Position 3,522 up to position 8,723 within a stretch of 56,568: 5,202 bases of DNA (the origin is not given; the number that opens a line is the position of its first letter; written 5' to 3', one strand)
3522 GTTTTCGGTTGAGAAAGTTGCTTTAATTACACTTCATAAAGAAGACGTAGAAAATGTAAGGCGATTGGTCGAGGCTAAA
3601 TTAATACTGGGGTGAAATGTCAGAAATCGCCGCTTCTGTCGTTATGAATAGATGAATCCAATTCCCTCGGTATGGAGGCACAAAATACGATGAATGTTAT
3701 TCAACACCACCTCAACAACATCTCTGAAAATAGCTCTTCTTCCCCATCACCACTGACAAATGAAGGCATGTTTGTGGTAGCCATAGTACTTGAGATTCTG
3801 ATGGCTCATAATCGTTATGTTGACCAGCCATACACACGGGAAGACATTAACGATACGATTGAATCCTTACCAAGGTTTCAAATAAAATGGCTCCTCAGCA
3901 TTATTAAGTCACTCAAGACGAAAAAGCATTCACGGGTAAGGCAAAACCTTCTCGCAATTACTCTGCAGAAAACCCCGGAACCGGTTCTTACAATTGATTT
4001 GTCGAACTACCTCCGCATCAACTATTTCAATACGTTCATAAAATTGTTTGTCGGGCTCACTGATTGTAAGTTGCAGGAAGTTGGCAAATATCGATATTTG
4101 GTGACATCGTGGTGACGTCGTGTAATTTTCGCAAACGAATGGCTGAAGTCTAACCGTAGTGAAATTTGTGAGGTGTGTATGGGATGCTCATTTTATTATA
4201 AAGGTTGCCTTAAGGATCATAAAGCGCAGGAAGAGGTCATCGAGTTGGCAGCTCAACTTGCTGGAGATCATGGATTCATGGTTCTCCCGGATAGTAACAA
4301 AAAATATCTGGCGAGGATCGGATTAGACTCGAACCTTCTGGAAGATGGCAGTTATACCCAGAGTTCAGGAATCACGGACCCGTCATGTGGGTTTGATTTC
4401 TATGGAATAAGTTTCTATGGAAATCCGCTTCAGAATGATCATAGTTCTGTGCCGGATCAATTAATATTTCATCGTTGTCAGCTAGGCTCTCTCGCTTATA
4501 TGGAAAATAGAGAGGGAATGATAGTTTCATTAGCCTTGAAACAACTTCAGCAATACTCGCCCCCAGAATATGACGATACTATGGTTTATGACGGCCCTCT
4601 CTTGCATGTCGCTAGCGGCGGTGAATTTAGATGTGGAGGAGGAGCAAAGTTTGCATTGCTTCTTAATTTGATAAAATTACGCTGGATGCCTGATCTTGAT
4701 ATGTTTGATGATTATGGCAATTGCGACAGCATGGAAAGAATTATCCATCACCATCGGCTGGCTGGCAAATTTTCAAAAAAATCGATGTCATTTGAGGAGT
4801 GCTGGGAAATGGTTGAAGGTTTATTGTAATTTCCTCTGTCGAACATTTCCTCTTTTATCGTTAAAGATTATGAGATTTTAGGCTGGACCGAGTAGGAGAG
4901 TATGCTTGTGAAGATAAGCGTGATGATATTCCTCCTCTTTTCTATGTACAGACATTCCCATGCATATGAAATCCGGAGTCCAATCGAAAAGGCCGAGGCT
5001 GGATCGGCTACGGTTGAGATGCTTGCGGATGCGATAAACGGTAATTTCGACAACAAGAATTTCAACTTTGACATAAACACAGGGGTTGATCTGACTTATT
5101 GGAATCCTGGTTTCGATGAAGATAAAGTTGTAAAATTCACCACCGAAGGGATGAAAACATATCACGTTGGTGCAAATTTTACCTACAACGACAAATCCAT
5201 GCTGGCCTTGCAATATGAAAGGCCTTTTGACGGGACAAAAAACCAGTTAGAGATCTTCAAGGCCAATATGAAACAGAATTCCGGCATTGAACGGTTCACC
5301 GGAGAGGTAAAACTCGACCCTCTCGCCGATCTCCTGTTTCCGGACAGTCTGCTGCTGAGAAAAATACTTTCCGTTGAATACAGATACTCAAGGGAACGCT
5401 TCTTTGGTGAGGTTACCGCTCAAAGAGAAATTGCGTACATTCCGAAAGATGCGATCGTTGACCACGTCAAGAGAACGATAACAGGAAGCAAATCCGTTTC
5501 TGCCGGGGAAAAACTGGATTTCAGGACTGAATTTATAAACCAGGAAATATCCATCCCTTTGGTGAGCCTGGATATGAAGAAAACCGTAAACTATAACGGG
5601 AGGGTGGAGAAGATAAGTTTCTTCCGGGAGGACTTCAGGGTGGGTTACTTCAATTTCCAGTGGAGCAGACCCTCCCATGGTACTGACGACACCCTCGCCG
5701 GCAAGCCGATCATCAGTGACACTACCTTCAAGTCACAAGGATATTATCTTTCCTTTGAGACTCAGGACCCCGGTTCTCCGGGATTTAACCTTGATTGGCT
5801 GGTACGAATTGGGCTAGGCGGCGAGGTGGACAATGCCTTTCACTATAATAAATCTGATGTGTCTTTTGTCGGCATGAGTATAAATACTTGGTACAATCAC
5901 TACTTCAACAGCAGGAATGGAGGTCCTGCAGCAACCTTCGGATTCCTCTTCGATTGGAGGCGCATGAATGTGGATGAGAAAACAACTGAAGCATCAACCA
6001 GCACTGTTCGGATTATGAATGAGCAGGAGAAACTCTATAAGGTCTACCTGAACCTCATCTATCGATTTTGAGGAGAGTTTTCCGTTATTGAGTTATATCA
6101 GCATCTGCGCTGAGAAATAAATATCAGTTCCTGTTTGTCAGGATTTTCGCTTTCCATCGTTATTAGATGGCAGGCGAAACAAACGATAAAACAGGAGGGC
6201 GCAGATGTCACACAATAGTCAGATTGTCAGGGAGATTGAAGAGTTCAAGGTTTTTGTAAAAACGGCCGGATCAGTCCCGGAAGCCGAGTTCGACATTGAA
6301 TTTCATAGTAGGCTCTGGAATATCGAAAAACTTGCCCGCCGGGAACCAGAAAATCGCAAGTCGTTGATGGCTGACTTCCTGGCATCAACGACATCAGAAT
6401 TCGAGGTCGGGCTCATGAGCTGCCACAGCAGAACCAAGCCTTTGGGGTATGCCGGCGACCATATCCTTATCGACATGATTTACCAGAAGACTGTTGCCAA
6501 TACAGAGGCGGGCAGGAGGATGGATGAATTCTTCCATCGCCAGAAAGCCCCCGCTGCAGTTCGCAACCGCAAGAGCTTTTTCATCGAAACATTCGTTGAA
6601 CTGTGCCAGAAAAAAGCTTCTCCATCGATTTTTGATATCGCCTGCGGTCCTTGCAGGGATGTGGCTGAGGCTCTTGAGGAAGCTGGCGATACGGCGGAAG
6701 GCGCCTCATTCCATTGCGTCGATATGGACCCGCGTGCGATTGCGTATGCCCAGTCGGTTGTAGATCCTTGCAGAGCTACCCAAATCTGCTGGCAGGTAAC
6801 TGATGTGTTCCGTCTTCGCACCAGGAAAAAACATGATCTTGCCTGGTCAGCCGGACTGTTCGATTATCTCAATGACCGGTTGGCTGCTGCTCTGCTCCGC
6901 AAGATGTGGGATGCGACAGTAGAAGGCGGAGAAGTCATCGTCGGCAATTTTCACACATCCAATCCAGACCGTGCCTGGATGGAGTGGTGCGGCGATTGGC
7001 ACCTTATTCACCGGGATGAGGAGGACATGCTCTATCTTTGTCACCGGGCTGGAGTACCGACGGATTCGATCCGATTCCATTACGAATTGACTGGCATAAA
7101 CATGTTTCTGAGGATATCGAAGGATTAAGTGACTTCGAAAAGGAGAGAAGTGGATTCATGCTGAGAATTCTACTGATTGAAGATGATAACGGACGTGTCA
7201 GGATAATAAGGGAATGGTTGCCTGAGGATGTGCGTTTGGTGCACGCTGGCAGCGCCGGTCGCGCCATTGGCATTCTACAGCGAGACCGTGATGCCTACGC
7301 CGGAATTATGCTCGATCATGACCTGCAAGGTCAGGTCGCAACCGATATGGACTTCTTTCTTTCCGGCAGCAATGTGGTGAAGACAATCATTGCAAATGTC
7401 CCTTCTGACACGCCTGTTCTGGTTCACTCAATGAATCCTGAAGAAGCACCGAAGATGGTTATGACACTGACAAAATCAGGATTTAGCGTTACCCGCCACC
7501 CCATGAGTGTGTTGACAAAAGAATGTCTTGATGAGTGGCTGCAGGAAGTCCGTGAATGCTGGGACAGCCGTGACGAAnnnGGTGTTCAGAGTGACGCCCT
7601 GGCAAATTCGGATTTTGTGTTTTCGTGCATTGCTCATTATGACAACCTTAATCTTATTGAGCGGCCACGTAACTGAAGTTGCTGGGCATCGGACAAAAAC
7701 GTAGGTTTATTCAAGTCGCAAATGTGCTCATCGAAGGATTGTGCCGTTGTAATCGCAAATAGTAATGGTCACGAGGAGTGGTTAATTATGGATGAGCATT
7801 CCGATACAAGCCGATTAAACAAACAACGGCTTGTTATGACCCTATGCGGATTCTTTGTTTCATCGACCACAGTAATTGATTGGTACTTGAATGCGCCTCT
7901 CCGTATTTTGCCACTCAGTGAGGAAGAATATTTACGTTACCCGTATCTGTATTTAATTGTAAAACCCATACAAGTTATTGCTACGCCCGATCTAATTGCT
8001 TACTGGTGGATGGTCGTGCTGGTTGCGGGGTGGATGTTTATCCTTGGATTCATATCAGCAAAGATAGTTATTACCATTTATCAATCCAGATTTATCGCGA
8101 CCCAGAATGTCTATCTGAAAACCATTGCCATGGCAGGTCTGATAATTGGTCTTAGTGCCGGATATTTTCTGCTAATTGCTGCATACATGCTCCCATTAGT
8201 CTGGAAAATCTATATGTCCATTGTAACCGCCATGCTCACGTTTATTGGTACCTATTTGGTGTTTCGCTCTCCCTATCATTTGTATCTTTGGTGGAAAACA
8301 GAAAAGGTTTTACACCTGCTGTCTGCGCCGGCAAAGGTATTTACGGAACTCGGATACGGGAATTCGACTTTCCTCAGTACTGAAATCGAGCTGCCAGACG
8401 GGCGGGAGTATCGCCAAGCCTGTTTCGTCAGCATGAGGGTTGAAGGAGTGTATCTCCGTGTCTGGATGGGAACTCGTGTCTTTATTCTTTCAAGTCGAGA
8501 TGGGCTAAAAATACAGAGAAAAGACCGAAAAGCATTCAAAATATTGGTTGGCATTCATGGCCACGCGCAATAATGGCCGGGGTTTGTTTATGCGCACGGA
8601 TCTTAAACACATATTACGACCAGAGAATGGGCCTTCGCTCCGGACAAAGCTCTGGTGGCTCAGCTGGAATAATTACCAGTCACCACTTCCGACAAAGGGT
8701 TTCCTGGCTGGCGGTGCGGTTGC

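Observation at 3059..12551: Cargo block looks like two diverged copies of a Macro -> ... -> receiver module ending in a DUF1848 Fe-S protein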

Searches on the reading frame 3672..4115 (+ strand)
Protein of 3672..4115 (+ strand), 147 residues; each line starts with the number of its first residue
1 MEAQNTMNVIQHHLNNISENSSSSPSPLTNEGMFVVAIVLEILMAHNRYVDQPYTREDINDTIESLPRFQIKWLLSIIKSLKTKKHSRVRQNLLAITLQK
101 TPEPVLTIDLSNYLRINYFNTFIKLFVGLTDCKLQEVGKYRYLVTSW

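Call 4: search_protein_families(library=pfam, proteins=[window:3672-4115:+], max_evalue=0.01)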
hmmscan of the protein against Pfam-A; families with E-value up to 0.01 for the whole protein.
window:3672-4115:+ (147 aa): 0 families

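Call 28: search_protein_families(library=ncbifam, proteins=[window:3672-4115:+], max_evalue=0.01)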
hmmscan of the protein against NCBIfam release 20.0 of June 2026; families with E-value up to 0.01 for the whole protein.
window:3672-4115:+ (147 aa): 0 families

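Call 29: search_protein_families(library=padloc, proteins=[window:3672-4115:+], max_evalue=0.01)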
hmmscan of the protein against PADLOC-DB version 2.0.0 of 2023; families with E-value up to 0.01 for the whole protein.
window:3672-4115:+ (147 aa): 0 families

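Call 68: search_protein_families(library=pfam, proteins=[window:3687-4115:+], max_evalue=10)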
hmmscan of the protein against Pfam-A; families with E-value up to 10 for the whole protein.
window:3687-4115:+ (142 aa): 0 families

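Call 82: search_protein_families(library=phrogs, proteins=[window:3687-4115:+], max_evalue=0.01)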
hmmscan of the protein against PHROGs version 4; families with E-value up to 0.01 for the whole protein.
window:3687-4115:+ (142 aa): 0 families

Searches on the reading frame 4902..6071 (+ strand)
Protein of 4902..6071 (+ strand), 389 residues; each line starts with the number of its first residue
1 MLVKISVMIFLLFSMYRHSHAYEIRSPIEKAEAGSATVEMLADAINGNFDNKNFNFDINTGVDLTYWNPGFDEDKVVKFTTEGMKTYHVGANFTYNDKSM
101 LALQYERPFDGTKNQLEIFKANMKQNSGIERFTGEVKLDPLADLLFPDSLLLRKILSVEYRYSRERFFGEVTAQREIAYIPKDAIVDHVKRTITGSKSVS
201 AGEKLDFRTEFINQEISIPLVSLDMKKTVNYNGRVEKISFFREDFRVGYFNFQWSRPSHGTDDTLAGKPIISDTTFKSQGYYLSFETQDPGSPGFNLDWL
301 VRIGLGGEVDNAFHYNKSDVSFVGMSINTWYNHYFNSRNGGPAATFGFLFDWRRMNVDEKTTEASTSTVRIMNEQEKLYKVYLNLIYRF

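Call 4: search_protein_families(library=pfam, proteins=[window:4902-6071:+], max_evalue=0.01)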
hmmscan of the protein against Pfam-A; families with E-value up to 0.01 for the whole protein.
window:4902-6071:+ (389 aa): 0 families

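Call 28: search_protein_families(library=ncbifam, proteins=[window:4902-6071:+], max_evalue=0.01)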
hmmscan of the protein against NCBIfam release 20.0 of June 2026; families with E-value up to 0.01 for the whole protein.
window:4902-6071:+ (389 aa): 0 families

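Call 29: search_protein_families(library=padloc, proteins=[window:4902-6071:+], max_evalue=0.01)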
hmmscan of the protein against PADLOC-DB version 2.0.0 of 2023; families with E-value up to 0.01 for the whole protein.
window:4902-6071:+ (389 aa): 0 families

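Call 68: search_protein_families(library=pfam, proteins=[window:4902-6071:+], max_evalue=10)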
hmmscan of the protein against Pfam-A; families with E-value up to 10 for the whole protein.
window:4902-6071:+ (389 aa): 0 families

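Call 82: search_protein_families(library=phrogs, proteins=[window:4902-6071:+], max_evalue=0.01)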
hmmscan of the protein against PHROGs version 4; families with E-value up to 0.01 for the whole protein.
window:4902-6071:+ (389 aa): 0 families

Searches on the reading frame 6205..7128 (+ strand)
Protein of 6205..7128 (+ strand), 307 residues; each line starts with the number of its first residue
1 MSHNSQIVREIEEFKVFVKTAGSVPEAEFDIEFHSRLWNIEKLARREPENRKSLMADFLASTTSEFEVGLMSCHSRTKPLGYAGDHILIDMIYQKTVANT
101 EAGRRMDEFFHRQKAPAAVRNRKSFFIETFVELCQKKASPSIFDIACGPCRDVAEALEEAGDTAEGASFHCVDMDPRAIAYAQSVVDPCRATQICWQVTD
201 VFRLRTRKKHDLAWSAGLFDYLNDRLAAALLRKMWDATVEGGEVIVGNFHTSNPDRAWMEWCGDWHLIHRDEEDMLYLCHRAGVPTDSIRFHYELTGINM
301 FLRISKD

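Call 4: search_protein_families(library=pfam, proteins=[window:6205-7128:+], max_evalue=0.01)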
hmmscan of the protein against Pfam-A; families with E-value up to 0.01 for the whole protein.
window:6205-7128:+ (307 aa): 5 families
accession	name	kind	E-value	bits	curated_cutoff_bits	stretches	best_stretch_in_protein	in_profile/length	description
PF13649.12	Methyltransf_25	-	7.1e-08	33.5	27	1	142-242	1-97/97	Methyltransferase domain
PF08242.18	Methyltransf_12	-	7.8e-06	27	30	1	144-242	2-96/98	Methyltransferase domain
PF13847.12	Methyltransf_31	-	4.6e-05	23.6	27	1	141-263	6-127/145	Methyltransferase domain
PF05401.17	NodS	-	0.0014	18.9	24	1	154-235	54-133/201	Nodulation protein S (NodS)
PF09187.15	RdDM_RDM1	-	0.0087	16.5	25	0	183-210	71-98/119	RNA-directed DNA methylation 1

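Call 28: search_protein_families(library=ncbifam, proteins=[window:6205-7128:+], max_evalue=0.01)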
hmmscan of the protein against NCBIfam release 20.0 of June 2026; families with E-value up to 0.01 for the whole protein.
window:6205-7128:+ (307 aa): 4 families
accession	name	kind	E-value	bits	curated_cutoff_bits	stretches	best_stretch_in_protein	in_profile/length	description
NF004851.0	PRK06202.1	equivalog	7.2e-06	25.6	243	1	120-236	42-156/237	hypothetical protein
NF041650.1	nod_mtase_NodS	equivalog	0.00012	21.8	300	1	170-254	64-147/190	nodulation methyltransferase NodS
TIGR03704.1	PrmC_rel_meth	equivalog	0.0028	17.1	248.8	1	120-189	67-133/251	putative protein N(5)-glutamine methyltransferase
NF008405.0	PRK11207.1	equivalog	0.0039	16.7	218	1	139-250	31-137/198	tellurite resistance methyltransferase TehB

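Call 29: search_protein_families(library=padloc, proteins=[window:6205-7128:+], max_evalue=0.01)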
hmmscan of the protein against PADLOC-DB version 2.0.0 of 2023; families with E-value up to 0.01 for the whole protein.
window:6205-7128:+ (307 aa): 1 family
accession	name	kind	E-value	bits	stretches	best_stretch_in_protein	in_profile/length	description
PDLC04134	mad2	-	5.7e-10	36.6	1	126-257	279-405/492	mads_2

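Call 82: search_protein_families(library=phrogs, proteins=[window:6205-7128:+], max_evalue=0.01)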
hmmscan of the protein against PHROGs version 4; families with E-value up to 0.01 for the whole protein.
window:6205-7128:+ (307 aa): 0 families

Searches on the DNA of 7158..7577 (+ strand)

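Call 55: search_with_rna_model(model_id=R1, sources=[L051, L052, L011], max_evalue=1, show_alignments=6, filters=off)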
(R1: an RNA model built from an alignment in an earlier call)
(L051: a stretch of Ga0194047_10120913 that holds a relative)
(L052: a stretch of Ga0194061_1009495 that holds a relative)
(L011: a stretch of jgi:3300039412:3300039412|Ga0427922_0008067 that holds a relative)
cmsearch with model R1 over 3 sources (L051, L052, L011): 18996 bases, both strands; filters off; matches with E-value up to 1: 7.
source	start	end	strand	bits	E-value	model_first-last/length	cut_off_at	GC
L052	2927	3003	-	100.8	2.7e-20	1-77/77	no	0.44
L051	207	283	-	89.7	6.9e-18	1-77/77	no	0.43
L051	609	685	-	37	2.1e-06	1-77/77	no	0.35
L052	4140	4216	-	28.2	0.00017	1-77/77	no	0.43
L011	3174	3243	+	23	0.0023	1-77/77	no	0.44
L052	2935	3003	+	20.4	0.0083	1-77/77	no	0.42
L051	208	283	+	14.1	0.2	1-77/77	no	0.42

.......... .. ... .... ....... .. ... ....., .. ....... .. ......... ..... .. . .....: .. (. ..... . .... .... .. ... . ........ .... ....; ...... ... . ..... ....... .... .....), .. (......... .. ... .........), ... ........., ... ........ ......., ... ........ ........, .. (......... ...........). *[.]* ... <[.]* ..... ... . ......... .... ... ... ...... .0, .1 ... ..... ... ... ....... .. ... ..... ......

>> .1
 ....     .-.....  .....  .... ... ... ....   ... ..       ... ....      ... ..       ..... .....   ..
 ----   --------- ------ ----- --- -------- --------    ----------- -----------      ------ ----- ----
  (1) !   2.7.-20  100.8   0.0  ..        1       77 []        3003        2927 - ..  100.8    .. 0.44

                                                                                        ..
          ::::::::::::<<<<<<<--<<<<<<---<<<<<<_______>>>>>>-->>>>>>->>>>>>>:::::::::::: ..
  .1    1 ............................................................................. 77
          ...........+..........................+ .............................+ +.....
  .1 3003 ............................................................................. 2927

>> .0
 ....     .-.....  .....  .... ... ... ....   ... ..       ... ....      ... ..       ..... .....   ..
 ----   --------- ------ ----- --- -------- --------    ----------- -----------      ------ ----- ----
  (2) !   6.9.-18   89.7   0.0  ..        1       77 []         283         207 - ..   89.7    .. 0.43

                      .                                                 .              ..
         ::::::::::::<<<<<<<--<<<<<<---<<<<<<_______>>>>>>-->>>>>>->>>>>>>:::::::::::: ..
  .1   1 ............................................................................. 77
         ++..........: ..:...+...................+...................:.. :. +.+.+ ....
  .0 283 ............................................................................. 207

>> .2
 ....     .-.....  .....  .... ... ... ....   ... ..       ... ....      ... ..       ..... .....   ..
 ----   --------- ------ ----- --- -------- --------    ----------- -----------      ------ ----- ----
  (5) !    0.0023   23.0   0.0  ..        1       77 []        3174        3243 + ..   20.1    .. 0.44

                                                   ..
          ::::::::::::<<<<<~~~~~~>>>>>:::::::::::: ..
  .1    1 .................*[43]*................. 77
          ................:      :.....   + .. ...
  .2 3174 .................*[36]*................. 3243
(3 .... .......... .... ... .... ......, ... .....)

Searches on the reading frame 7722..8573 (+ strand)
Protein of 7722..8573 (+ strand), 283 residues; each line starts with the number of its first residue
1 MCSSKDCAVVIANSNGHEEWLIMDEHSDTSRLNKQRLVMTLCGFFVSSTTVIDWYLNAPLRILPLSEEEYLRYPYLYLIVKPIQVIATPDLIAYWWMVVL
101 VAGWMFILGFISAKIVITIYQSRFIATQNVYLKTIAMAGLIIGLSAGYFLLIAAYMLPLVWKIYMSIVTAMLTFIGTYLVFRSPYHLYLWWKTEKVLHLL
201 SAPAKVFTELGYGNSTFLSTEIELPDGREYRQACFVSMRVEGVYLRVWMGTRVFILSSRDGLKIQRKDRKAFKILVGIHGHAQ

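Call 4: search_protein_families(library=pfam, proteins=[window:7722-8573:+], max_evalue=0.01)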
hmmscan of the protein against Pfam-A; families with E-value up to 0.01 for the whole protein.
window:7722-8573:+ (283 aa): 1 family
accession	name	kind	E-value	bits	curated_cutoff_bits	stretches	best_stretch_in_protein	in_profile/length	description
PF13122.11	DUF3977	-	9.9e-10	39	25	1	207-278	3-75/77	Protein of unknown function (DUF3977)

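Call 28: search_protein_families(library=ncbifam, proteins=[window:7722-8573:+], max_evalue=0.01)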
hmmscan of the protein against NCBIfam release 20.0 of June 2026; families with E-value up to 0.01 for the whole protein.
window:7722-8573:+ (283 aa): 0 families

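Call 82: search_protein_families(library=phrogs, proteins=[window:7722-8573:+], max_evalue=0.01)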
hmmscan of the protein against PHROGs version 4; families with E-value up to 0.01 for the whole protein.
window:7722-8573:+ (283 aa): 0 families
